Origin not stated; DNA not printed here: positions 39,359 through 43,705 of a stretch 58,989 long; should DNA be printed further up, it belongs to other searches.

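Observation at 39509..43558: Single-polypeptide formate dehydrogenase with a GltD-like NAD(P)H flavoprotein module inserted into its N-terminal ferredoxin region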

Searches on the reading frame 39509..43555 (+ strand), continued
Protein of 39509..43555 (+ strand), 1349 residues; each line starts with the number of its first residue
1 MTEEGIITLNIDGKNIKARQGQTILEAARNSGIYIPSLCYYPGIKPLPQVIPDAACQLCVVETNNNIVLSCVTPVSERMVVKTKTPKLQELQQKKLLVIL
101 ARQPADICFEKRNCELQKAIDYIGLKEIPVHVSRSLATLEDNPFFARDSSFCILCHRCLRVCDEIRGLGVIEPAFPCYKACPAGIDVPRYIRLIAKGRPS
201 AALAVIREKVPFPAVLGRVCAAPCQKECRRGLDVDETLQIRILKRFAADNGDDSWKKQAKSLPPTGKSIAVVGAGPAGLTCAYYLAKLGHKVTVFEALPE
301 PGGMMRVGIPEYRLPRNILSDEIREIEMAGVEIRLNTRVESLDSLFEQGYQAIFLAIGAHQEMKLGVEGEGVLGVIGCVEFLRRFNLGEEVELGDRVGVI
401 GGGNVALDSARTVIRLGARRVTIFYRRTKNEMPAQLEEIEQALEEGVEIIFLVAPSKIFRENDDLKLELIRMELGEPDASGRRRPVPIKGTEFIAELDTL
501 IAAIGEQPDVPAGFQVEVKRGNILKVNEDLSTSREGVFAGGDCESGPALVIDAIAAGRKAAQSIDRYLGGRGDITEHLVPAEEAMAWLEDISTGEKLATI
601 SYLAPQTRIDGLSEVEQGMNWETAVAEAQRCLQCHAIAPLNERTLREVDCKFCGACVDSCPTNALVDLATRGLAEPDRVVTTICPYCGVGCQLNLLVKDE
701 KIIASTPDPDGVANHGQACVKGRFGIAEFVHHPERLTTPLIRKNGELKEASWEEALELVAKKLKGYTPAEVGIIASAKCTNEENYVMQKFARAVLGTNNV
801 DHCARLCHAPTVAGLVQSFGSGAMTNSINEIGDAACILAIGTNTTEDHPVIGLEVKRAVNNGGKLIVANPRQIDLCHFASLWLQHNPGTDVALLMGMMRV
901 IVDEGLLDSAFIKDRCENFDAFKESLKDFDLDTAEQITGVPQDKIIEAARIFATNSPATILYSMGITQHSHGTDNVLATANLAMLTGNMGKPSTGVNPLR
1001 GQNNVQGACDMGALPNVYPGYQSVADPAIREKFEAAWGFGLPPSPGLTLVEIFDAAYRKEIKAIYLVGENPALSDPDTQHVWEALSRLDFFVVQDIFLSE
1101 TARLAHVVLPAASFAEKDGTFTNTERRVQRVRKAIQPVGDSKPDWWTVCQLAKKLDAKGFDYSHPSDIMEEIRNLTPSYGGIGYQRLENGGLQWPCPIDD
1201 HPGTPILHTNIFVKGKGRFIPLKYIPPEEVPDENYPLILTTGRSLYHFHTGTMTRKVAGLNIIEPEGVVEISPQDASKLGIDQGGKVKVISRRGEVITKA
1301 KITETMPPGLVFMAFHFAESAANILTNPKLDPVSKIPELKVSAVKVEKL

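Call 79: list_cluster_members(proteins=[P0121, P0123, P0124, P0125, P0126, P0127, P0175, P0257, P0136, P0139])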
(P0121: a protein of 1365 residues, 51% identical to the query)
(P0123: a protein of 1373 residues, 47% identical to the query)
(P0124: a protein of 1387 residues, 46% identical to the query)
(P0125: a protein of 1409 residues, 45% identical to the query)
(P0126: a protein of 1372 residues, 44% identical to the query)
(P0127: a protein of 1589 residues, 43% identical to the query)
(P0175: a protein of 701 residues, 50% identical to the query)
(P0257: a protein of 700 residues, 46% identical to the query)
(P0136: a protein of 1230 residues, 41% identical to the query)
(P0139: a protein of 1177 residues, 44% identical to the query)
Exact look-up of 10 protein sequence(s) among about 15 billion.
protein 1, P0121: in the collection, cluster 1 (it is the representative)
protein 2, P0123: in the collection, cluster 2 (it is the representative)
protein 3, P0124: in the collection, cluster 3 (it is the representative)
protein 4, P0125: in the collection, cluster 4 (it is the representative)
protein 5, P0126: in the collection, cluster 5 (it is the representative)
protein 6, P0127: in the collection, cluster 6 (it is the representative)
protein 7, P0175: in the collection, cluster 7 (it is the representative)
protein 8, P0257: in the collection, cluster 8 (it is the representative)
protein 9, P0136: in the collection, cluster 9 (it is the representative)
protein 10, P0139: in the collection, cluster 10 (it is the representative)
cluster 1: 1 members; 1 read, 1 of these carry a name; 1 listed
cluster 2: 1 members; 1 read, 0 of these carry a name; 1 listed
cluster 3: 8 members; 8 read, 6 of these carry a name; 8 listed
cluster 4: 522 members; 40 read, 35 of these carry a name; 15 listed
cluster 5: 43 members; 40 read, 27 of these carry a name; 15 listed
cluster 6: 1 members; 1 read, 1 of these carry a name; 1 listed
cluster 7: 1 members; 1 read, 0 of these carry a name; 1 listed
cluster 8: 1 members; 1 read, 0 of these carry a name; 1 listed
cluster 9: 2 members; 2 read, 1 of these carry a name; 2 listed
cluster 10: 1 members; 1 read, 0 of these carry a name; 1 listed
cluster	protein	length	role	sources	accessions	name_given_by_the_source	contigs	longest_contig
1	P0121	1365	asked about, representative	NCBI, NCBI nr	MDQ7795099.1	MAG: formate dehydrogenase subunit alpha [bacterium] | formate dehydrogenase subunit alpha [bacterium]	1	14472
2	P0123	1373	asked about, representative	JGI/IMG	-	-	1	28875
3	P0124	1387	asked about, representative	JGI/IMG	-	formate dehydrogenase major subunit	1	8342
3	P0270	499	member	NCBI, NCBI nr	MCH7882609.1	MAG: molybdopterin-dependent oxidoreductase, partial [Proteobacteria bacterium] | molybdopterin-dependent oxidoreductase [Pseudomonadota bacterium]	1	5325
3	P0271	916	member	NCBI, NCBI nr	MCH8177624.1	MAG: formate dehydrogenase subunit alpha [Proteobacteria bacterium] | formate dehydrogenase subunit alpha [Pseudomonadota bacterium]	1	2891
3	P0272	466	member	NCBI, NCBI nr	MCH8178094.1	MAG: FAD-dependent oxidoreductase, partial [Proteobacteria bacterium] | FAD-dependent oxidoreductase [Pseudomonadota bacterium]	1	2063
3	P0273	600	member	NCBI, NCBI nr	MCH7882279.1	MAG: FAD-dependent oxidoreductase, partial [Proteobacteria bacterium] | FAD-dependent oxidoreductase [Pseudomonadota bacterium]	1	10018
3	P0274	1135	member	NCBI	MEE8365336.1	MAG: molybdopterin-dependent oxidoreductase, partial [Gammaproteobacteria bacterium]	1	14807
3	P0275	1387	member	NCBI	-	-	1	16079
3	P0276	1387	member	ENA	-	-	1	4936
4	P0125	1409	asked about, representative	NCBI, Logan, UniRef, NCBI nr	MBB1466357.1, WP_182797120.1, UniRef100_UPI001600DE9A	formate dehydrogenase subunit alpha [Vibrio sp. SG41-7] | formate dehydrogenase subunit alpha n=1 Tax=Vibrio sp. SG41-7 TaxID=2760973 ...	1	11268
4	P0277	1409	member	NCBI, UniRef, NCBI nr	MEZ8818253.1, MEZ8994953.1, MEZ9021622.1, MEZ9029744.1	formate dehydrogenase subunit alpha [Vibrio sp. 10N.222.54.A1] | formate dehydrogenase subunit alpha n=1 Tax=unclassified Vibrio TaxID=2614977 ... | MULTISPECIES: formate dehydrogenase subunit alpha [unclassified Vibrio]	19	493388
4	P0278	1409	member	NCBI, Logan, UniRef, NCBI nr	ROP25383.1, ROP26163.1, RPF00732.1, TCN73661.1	formate dehydrogenase subunit alpha [Vibrio crassostreae] | formate dehydrogenase subunit alpha n=1 Tax=Vibrio crassostreae TaxID=246167 ...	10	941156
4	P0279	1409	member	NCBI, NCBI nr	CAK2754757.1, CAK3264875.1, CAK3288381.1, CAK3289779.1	formate dehydrogenase major subunit [Vibrio crassostreae]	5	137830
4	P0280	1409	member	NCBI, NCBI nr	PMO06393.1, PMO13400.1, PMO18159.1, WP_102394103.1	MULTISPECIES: formate dehydrogenase subunit alpha [unclassified Vibrio]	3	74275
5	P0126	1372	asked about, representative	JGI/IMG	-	formate dehydrogenase major subunit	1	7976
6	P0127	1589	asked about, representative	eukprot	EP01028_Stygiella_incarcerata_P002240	TRINITY_DN1417_c1_g5_i1.p1 TRINITY_DN1417_c1_g5~~TRINITY_DN1417_c1_g5_i1.p1 ORF ...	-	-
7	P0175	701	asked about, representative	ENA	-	-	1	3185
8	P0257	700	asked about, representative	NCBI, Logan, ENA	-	-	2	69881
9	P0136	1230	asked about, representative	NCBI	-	-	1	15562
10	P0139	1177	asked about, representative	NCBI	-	-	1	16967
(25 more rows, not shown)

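Call 83: find_homologous_proteins(query=L044:4421-7090:+, max_evalue=1e-100)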
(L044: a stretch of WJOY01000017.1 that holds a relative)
Query L044:4421-7090:+ (890 aa): 7926 proteins with E <= 1e-100 among 8000 candidates; the best 120 are listed.
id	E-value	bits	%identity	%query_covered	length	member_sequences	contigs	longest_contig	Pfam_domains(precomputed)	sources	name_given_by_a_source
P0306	0.0e+0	2035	98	100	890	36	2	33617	PF13510.12,PF10588.15,PF00384.28,PF00037.33,PF01568.28,PF12838.13,PF22117.3,PF13237.12,PF04879.22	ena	-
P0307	0.0e+0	1835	86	100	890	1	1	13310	PF13510.12,PF10588.15,PF00384.28,PF00037.33,PF01568.28,PF12838.13,PF22117.3,PF13237.12,PF04879.22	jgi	-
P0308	0.0e+0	1834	86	100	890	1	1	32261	PF13510.12,PF10588.15,PF00384.28,PF00037.33,PF01568.28,PF12838.13,PF22117.3,PF04879.22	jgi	-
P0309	0.0e+0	1833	86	100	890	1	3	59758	PF13510.12,PF10588.15,PF00384.28,PF00037.33,PF01568.28,PF12838.13,PF22117.3,PF04879.22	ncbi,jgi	-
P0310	0.0e+0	1833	86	100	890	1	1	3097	PF13510.12,PF10588.15,PF00384.28,PF00037.33,PF01568.28,PF12838.13,PF22117.3,PF04879.22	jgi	-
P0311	0.0e+0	1792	84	100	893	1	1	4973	PF13510.12,PF10588.15,PF00384.28,PF00037.33,PF01568.28,PF12838.13,PF22117.3,PF04879.22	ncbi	-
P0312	0.0e+0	1785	85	100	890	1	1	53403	PF13510.12,PF10588.15,PF00384.28,PF00037.33,PF01568.28,PF12838.13,PF22117.3,PF04879.22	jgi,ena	jgi:formate dehydrogenase alpha subunit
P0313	0.0e+0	1782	84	100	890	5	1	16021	PF13510.12,PF10588.15,PF00384.28,PF00037.33,PF01568.28,PF12838.13,PF22117.3,PF04879.22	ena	-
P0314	0.0e+0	1769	83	100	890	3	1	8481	PF13510.12,PF10588.15,PF00384.28,PF00111.33,PF00037.33,PF01568.28,PF12838.13,PF22117.3,PF04879.22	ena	-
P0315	0.0e+0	1745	81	100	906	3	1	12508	PF13510.12,PF10588.15,PF00384.28,PF00111.33,PF00037.33,PF01568.28,PF12838.13,PF22117.3,PF13237.12,PF04879.22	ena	-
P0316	0.0e+0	1740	81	100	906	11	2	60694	PF13510.12,PF10588.15,PF00384.28,PF00111.33,PF00037.33,PF01568.28,PF12838.13,PF22117.3,PF13237.12,PF04879.22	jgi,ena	-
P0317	0.0e+0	1710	79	100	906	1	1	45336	PF13510.12,PF10588.15,PF00384.28,PF00111.33,PF00037.33,PF01568.28,PF12838.13,PF22117.3,PF04879.22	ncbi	-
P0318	0.0e+0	1708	81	100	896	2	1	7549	PF14697.12,PF13510.12,PF10588.15,PF00384.28,PF00111.33,PF00037.33,PF01568.28,PF12838.13,PF22117.3,PF13187.12,PF04879.22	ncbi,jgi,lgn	-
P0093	0.0e+0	1606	90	79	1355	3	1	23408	PF00384.28,PF13450.13,PF07992.21,PF00070.34,PF01946.24,PF01266.31,PF13510.12,PF01593.31,PF14691.12,PF13738.13,PF01568.28,PF04879.22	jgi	-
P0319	0.0e+0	1596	75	100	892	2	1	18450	PF13510.12,PF10588.15,PF00384.28,PF00111.33,PF01568.28,PF12838.13,PF22117.3,PF04879.22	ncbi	ncbi:MAG: formate dehydrogenase subunit alpha [Chloroflexota bacterium]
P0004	0.0e+0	1537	85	79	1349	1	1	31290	PF00384.28,PF13450.13,PF07992.21,PF00070.34,PF01946.24,PF01266.31,PF13510.12,PF01593.31,PF14691.12,PF13738.13,PF01568.28,PF04879.22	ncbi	ncbi:MAG: formate dehydrogenase subunit alpha [Dehalococcoidia bacterium]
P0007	0.0e+0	1534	84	80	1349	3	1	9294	PF00384.28,PF13450.13,PF07992.21,PF00070.34,PF01946.24,PF01266.31,PF13510.12,PF01593.31,PF14691.12,PF13738.13,PF01568.28,PF04879.22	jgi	-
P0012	0.0e+0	1530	84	80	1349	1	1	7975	PF00384.28,PF13450.13,PF07992.21,PF00070.34,PF01946.24,PF01266.31,PF13510.12,PF14691.12,PF00037.33,PF13738.13,PF01568.28,PF04879.22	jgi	-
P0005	0.0e+0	1525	83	80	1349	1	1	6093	PF00384.28,PF13450.13,PF07992.21,PF00070.34,PF01946.24,PF01266.31,PF13510.12,PF01593.31,PF14691.12,PF13738.13,PF01568.28,PF04879.22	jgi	jgi:formate dehydrogenase alpha subunit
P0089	0.0e+0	1524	85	79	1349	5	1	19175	PF00384.28,PF13450.13,PF07992.21,PF00070.34,PF03486.21,PF12831.14,PF01946.24,PF01266.31,PF13510.12,PF01593.31,PF14691.12,PF00890.31,PF02826.26,PF13738.13,PF01568.28,PF04879.22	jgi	-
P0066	0.0e+0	1522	82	83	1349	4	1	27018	PF00384.28,PF13450.13,PF07992.21,PF00070.34,PF01946.24,PF01266.31,PF13510.12,PF01593.31,PF14691.12,PF13738.13,PF01568.28,PF04879.22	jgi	jgi:formate dehydrogenase alpha subunit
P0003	0.0e+0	1521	83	79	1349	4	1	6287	PF00384.28,PF13450.13,PF07992.21,PF00070.34,PF01946.24,PF01266.31,PF13510.12,PF01593.31,PF14691.12,PF13738.13,PF01568.28,PF04879.22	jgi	-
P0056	0.0e+0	1521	84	79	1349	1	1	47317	PF01266.31,PF13510.12,PF00384.28,PF13450.13,PF14691.12,PF07992.21,PF00070.34,PF00037.33,PF01568.28,PF04879.22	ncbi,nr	ncbi:MAG: formate dehydrogenase subunit alpha [Dehalococcoidia bacterium]|nr:formate dehydrogenase s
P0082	0.0e+0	1516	84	79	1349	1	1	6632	PF00384.28,PF13450.13,PF07992.21,PF00070.34,PF03486.21,PF01946.24,PF01266.31,PF13510.12,PF14691.12,PF02826.26,PF13738.13,PF01568.28,PF04879.22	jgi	-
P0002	0.0e+0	1510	83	79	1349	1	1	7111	PF01946.24,PF01266.31,PF13510.12,PF00384.28,PF13450.13,PF14691.12,PF07992.21,PF00070.34,PF13738.13,PF01568.28,PF04879.22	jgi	jgi:formate dehydrogenase alpha subunit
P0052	0.0e+0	1509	81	79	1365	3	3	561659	PF00384.28,PF13450.13,PF07992.21,PF00070.34,PF01946.24,PF01266.31,PF13510.12,PF14691.12,PF00037.33,PF13738.13,PF01568.28,PF04879.22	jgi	jgi:formate dehydrogenase alpha subunit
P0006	0.0e+0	1505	82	79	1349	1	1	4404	PF00384.28,PF13450.13,PF07992.21,PF00070.34,PF01946.24,PF01266.31,PF13510.12,PF01593.31,PF14691.12,PF13738.13,PF01568.28,PF04879.22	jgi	-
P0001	0.0e+0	1503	82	79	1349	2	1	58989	PF13241.13,PF00384.28,PF13450.13,PF07992.21,PF00070.34,PF01946.24,PF01266.31,PF13510.12,PF01593.31,PF14691.12,PF00037.33,PF13738.13,PF01568.28,PF04879.22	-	-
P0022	0.0e+0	1496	83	79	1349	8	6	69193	PF00384.28,PF13450.13,PF07992.21,PF00070.34,PF01946.24,PF01266.31,PF13510.12,PF01593.31,PF14691.12,PF00037.33,PF13738.13,PF01568.28,PF01262.28,PF04879.22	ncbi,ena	-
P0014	0.0e+0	1491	81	79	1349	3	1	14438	PF00384.28,PF13450.13,PF07992.21,PF00070.34,PF01946.24,PF01266.31,PF13510.12,PF01593.31,PF14691.12,PF02826.26,PF13738.13,PF01568.28,PF04879.22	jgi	jgi:formate dehydrogenase alpha subunit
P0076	0.0e+0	1489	82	79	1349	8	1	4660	PF00384.28,PF13450.13,PF07992.21,PF00070.34,PF01946.24,PF01266.31,PF13510.12,PF14691.12,PF00037.33,PF13738.13,PF01568.28,PF04879.22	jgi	-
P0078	0.0e+0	1489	80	80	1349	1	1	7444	PF00384.28,PF13450.13,PF07992.21,PF00070.34,PF01946.24,PF01266.31,PF13510.12,PF01593.31,PF14691.12,PF00037.33,PF13738.13,PF01568.28,PF04879.22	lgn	-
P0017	0.0e+0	1488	82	79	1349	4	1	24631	PF13241.13,PF00384.28,PF13450.13,PF07992.21,PF00070.34,PF01946.24,PF01266.31,PF13510.12,PF01593.31,PF14691.12,PF00037.33,PF13738.13,PF01568.28,PF01262.28,PF04879.22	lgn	-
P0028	0.0e+0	1486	82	79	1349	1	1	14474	PF00384.28,PF13450.13,PF07992.21,PF00070.34,PF12831.14,PF01946.24,PF01266.31,PF13510.12,PF14691.12,PF13738.13,PF01568.28,PF01262.28,PF04879.22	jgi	jgi:formate dehydrogenase alpha subunit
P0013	0.0e+0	1484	82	79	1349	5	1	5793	PF13241.13,PF00384.28,PF13450.13,PF07992.21,PF00070.34,PF01946.24,PF01266.31,PF13510.12,PF01593.31,PF14691.12,PF02826.26,PF13738.13,PF01568.28,PF04879.22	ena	-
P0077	0.0e+0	1483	82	79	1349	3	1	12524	PF00384.28,PF13450.13,PF07992.21,PF00070.34,PF03486.21,PF12831.14,PF01946.24,PF01266.31,PF13510.12,PF01593.31,PF14691.12,PF00037.33,PF13738.13,PF01568.28,PF04879.22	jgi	jgi:formate dehydrogenase alpha subunit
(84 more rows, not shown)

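Call 84: find_encoding_contigs(protein=P0309, flank=10000, max_places=1)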
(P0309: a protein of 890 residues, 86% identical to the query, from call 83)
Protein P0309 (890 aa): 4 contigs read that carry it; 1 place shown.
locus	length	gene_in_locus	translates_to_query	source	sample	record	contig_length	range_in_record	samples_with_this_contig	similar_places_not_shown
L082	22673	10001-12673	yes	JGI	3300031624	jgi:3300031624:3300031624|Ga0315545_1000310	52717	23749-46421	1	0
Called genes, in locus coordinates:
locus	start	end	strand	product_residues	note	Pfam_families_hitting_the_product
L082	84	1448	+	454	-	PF04060:FeS, PF03599:CdhD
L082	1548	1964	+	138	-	PF01257:2Fe-2S_thioredx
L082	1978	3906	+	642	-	PF01512:Complex1_51K, PF10531:SLBB (weak), PF10589:NADH_4Fe-4S, PF13237:Fer4_10 (weak), PF14697:Fer4_21 (weak), PF13187:Fer4_9 (weak), PF12797:Fer4_2 (weak)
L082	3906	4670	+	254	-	PF01656:CbiA (weak), PF13614:AAA_31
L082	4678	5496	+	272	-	PF01656:CbiA (weak), PF13614:AAA_31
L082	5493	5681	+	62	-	-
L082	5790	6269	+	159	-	PF00027:cNMP_binding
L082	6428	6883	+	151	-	PF01257:2Fe-2S_thioredx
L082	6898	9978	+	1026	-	PF01512:Complex1_51K, PF10589:NADH_4Fe-4S, PF14691:Fer4_20, PF00890:FAD_binding_2 (weak), PF01266:DAO, PF01593:Amino_oxidase (weak), PF07992:Pyr_redox_2, PF13450:NAD_binding_8, +7 more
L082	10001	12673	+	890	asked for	PF13510:Fer2_4, PF10588:NADH-G_4Fe-4S_3, PF22117:Fer4_Nqo3, PF00037:Fer4 (faint), PF12838:Fer4_7, PF04879:Molybdop_Fe4S4, PF00384:Molybdopterin, PF01568:Molydop_binding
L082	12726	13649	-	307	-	PF02219:MTHFR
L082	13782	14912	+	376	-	PF00027:cNMP_binding, PF00512:HisKA, PF02518:HATPase_c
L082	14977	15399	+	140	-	PF00072:Response_reg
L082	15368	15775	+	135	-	PF00072:Response_reg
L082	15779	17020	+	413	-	PF00890:FAD_binding_2 (faint), PF01266:DAO, PF12831:FAD_oxidored, PF13450:NAD_binding_8, PF13738:Pyr_redox_3 (faint), PF00037:Fer4 (weak), PF07992:Pyr_redox_2 (weak)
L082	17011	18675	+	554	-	PF07992:Pyr_redox_2, PF13738:Pyr_redox_3 (weak), PF00070:Pyr_redox (faint), PF00037:Fer4 (weak), PF12837:Fer4_6 (weak), PF13187:Fer4_9 (weak), PF13237:Fer4_10 (weak), PF14697:Fer4_21, +4 more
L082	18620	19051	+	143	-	PF02662:FlpD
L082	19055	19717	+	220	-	PF12225:DUF5981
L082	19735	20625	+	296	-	PF02219:MTHFR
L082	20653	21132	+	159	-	PF13183:Fer4_8, PF13237:Fer4_10 (weak), PF12838:Fer4_7 (weak), PF13187:Fer4_9, PF13534:Fer4_17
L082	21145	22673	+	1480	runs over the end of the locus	PF00890:FAD_binding_2 (weak), PF14691:Fer4_20, PF07992:Pyr_redox_2, PF13450:NAD_binding_8, PF13738:Pyr_redox_3, PF07992:Pyr_redox_2, PF07992:Pyr_redox_2, PF13450:NAD_binding_8, +24 more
